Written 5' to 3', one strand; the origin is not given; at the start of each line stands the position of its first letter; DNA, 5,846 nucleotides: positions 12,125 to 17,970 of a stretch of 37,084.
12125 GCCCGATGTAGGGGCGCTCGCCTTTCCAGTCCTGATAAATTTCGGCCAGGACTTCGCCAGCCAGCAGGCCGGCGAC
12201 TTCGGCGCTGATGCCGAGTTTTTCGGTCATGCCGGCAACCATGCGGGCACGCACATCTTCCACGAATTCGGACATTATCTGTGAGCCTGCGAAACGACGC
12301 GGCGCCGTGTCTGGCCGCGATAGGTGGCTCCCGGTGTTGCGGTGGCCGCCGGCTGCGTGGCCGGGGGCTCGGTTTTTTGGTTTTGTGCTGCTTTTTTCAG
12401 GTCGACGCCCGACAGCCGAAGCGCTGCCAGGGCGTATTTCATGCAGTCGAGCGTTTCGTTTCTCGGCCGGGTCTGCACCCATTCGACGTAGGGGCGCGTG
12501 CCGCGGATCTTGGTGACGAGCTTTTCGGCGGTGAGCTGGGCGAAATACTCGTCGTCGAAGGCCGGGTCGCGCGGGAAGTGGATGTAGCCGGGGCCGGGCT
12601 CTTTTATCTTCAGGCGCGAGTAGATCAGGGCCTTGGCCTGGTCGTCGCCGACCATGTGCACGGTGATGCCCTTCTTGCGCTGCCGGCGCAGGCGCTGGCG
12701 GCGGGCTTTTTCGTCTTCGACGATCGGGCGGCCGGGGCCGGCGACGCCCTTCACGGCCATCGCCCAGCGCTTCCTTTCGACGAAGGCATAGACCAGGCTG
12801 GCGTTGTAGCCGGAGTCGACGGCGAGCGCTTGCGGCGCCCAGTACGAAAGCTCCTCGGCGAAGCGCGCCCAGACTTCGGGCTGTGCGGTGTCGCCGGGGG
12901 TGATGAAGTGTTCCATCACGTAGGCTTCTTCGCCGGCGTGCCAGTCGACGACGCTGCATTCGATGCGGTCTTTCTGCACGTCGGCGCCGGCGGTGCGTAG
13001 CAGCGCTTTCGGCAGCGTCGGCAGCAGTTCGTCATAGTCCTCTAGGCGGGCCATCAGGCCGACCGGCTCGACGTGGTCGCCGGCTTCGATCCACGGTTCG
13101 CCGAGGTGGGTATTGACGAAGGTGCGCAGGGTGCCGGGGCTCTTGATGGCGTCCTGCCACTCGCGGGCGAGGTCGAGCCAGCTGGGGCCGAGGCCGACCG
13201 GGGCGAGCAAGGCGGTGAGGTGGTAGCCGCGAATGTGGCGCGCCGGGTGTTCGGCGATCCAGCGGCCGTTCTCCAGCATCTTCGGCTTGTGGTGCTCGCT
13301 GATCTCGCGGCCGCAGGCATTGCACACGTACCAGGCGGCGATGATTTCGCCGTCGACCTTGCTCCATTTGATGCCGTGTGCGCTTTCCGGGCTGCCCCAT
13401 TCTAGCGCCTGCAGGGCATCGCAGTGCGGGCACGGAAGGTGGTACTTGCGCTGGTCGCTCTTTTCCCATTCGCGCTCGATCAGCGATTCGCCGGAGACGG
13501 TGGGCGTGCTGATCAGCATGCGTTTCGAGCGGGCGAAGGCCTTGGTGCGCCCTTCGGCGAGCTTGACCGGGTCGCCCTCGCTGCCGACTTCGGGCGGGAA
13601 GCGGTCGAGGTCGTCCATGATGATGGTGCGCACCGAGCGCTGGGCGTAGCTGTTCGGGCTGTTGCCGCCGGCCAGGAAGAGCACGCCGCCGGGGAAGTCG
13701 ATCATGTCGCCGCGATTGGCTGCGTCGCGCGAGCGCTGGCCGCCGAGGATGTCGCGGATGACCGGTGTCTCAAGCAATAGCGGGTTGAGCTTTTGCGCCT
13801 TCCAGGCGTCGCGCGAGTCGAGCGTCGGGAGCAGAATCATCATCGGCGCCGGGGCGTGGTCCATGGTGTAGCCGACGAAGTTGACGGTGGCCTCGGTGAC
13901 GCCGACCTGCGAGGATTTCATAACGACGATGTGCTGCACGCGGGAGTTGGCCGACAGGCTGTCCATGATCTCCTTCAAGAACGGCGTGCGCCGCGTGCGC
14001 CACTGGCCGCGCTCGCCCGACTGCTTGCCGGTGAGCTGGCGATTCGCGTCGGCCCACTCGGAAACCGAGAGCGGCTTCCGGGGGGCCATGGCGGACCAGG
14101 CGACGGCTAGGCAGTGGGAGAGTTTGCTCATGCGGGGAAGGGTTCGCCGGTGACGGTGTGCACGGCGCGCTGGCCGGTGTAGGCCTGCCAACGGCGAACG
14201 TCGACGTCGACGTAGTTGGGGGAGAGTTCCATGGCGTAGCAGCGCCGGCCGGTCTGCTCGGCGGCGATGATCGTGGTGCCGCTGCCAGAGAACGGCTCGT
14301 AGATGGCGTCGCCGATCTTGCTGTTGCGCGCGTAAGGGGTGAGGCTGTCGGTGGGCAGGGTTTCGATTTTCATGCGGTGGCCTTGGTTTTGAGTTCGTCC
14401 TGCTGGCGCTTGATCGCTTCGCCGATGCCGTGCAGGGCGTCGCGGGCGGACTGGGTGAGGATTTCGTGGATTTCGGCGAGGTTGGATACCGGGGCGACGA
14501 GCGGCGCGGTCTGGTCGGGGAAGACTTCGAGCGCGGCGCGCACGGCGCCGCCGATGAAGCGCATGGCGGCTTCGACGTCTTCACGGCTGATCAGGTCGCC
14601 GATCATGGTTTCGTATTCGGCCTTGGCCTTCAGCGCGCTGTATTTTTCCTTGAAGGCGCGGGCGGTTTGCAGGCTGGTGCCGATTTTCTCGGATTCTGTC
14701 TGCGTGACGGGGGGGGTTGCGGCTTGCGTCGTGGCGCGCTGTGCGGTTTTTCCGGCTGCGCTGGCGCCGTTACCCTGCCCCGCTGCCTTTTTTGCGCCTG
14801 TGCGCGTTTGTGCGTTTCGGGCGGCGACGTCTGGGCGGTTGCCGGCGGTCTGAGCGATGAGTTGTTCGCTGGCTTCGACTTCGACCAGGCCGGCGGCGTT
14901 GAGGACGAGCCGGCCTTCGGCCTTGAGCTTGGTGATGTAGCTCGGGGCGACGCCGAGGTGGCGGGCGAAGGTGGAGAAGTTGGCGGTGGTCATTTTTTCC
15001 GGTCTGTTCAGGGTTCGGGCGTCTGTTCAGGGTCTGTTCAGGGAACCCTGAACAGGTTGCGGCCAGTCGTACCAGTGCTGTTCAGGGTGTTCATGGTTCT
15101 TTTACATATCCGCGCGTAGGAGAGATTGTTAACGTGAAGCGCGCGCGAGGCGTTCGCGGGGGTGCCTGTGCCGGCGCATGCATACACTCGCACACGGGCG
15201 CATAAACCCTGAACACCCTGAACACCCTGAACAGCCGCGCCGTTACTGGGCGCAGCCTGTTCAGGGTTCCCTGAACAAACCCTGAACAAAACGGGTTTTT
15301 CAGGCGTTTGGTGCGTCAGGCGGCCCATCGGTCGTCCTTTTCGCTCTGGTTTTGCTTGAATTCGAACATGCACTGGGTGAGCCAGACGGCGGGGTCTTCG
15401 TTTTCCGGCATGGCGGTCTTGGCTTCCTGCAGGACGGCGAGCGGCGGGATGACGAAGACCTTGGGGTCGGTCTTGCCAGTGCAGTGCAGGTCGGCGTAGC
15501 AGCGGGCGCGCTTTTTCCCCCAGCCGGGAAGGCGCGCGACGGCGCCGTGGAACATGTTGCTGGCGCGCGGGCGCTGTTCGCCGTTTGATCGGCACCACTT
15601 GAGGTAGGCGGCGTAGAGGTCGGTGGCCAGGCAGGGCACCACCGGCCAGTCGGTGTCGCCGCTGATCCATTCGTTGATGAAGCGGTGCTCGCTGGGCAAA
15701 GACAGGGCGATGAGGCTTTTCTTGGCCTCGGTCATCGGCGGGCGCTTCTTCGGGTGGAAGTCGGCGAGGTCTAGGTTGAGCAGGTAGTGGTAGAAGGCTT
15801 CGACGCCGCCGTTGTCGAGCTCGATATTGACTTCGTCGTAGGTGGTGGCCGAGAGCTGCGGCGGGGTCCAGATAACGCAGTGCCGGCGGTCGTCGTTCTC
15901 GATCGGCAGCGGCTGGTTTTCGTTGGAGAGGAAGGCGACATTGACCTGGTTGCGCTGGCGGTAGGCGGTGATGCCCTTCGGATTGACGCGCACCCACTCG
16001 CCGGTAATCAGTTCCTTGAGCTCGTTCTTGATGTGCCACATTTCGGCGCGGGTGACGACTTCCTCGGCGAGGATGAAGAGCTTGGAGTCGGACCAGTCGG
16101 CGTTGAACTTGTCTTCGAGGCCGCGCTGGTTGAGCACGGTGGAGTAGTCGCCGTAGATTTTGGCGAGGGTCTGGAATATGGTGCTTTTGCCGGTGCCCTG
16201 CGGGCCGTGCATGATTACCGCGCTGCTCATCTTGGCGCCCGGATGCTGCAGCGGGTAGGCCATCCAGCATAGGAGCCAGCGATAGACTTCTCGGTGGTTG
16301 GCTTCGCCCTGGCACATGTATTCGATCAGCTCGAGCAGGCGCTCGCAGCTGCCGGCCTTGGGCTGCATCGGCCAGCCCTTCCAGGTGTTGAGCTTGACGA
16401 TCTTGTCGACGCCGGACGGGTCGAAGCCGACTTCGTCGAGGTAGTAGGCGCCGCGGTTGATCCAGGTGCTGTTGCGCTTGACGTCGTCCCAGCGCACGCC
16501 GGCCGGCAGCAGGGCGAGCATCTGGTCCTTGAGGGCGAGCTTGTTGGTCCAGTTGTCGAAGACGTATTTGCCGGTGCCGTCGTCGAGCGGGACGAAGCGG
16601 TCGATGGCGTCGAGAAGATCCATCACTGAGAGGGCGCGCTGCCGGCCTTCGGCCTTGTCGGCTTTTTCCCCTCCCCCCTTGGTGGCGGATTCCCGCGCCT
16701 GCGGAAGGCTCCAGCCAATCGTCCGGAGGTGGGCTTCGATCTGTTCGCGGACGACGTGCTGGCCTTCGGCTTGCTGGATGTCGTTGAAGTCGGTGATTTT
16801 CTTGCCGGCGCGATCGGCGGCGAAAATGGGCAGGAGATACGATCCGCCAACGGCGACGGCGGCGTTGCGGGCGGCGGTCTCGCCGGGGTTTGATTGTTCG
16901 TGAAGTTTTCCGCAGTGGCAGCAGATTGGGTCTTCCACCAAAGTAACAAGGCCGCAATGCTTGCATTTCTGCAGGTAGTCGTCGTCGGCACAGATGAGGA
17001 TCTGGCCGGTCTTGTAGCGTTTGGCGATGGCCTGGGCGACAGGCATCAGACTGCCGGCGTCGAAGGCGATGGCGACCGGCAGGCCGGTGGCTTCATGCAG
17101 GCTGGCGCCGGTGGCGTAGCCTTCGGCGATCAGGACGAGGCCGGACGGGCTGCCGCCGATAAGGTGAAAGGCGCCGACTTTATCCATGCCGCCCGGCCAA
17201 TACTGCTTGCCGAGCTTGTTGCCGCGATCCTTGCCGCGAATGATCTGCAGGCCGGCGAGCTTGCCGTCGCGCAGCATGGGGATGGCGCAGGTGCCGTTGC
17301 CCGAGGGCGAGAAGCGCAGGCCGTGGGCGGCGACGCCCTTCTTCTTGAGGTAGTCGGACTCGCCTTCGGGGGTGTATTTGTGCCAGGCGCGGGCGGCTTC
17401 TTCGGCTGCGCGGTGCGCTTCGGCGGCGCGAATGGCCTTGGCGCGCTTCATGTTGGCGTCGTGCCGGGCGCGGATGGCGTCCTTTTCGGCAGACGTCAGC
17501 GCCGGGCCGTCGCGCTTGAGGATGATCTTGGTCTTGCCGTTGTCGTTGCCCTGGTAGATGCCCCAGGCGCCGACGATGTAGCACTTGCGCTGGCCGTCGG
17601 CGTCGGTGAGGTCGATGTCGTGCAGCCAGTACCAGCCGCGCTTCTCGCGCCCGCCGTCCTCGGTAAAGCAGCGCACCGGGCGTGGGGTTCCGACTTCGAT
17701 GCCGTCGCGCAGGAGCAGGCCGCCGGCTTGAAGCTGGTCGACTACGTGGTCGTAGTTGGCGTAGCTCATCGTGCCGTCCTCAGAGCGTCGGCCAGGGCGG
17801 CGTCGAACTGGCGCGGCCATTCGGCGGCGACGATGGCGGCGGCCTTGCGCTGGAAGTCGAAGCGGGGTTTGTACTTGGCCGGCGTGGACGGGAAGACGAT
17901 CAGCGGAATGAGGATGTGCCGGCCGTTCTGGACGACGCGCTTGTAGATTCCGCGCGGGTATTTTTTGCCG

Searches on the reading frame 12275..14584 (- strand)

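Call 14: search_protein_families(library=phrogs, proteins=[window:12275-14584:-], max_evalue=0.00001)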
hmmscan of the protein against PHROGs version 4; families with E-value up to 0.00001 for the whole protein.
window:12275-14584:- (769 aa): 8 families
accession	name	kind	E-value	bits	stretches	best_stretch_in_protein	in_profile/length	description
phrog_15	-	head and packaging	8.1e-206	688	1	150-763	333-973/1330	terminase large subunit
phrog_21311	-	head and packaging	2.5e-45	156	1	253-448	2-195/218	terminase large subunit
phrog_675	-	head and packaging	9.8e-33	114.2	1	173-604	23-437/576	terminase large subunit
phrog_3028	-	unknown function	5.2e-32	112.4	1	587-728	23-168/203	-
phrog_16406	-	unknown function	1.4e-31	110.9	2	365-564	3-214/601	-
phrog_3925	-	head and packaging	3e-22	79.9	1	154-264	22-129/150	terminase large subunit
phrog_4145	-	head and packaging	1.4e-18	68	1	151-348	7-202/209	terminase large subunit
phrog_15657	-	unknown function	8.8e-14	52.6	1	453-569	29-141/230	-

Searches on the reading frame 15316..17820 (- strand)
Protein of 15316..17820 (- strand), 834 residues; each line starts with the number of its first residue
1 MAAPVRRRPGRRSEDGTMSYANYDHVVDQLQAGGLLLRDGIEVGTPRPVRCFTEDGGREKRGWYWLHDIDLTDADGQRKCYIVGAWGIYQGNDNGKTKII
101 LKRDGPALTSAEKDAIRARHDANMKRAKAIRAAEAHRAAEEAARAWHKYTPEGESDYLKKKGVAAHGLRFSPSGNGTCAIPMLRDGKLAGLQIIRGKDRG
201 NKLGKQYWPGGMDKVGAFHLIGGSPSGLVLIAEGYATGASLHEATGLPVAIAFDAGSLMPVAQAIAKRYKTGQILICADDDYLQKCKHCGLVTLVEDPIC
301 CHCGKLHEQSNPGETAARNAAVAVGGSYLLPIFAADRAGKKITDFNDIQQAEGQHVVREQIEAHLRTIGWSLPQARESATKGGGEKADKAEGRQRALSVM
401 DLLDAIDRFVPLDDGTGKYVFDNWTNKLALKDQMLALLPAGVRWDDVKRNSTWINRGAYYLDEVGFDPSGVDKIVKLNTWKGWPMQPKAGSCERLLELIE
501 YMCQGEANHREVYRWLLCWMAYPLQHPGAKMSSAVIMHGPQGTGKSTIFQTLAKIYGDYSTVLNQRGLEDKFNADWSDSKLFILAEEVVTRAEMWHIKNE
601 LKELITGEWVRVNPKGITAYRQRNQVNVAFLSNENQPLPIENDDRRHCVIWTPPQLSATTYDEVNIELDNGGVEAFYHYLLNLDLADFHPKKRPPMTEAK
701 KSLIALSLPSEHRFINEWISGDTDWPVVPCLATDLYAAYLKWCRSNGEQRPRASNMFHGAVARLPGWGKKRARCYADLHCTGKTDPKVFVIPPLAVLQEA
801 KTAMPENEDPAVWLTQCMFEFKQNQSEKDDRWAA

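Call 14: search_protein_families(library=phrogs, proteins=[window:15316-17820:-], max_evalue=0.00001)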
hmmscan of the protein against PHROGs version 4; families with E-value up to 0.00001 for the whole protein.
window:15316-17820:- (834 aa): 15 families
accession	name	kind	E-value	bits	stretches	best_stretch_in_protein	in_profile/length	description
phrog_2249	-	DNA, RNA and nucleotide metabolism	9.8e-139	465.4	1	46-778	25-774/802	DNA primase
phrog_1156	-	DNA, RNA and nucleotide metabolism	3.3e-47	162.6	1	467-773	517-811/855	DNA primase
phrog_4762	-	unknown function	6.5e-46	157.7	2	494-683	470-657/822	-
phrog_35358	-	DNA, RNA and nucleotide metabolism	1e-37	130.7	1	94-367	84-363/968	DNA primase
phrog_1829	-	DNA, RNA and nucleotide metabolism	5.2e-26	92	1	512-778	484-753/772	DNA primase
phrog_510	-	DNA, RNA and nucleotide metabolism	5.5e-16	59.4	1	120-392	110-388/667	DNA primase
phrog_24712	-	unknown function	5.6e-15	55.3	1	497-725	441-665/801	-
phrog_4913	-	DNA, RNA and nucleotide metabolism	1.8e-13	50.2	1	112-281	130-316/1290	replication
phrog_1313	-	DNA, RNA and nucleotide metabolism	2e-09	37.9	0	526-564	289-326/568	DNA helicase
phrog_864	-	DNA, RNA and nucleotide metabolism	4.6e-09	36.3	0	534-634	367-466/1064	DNA primase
phrog_7601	-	unknown function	1e-08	36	1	534-762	22-251/289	-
phrog_9765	-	DNA, RNA and nucleotide metabolism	1.5e-08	34.1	1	519-665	613-762/939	DNA primase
phrog_6088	-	DNA, RNA and nucleotide metabolism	1.3e-07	31.5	0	511-626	486-604/772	DNA primase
phrog_256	-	DNA, RNA and nucleotide metabolism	3.4e-07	30.2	1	506-569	495-559/798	DNA helicase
phrog_25777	-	DNA, RNA and nucleotide metabolism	1.4e-06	27.7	1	110-284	139-300/907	DNA primase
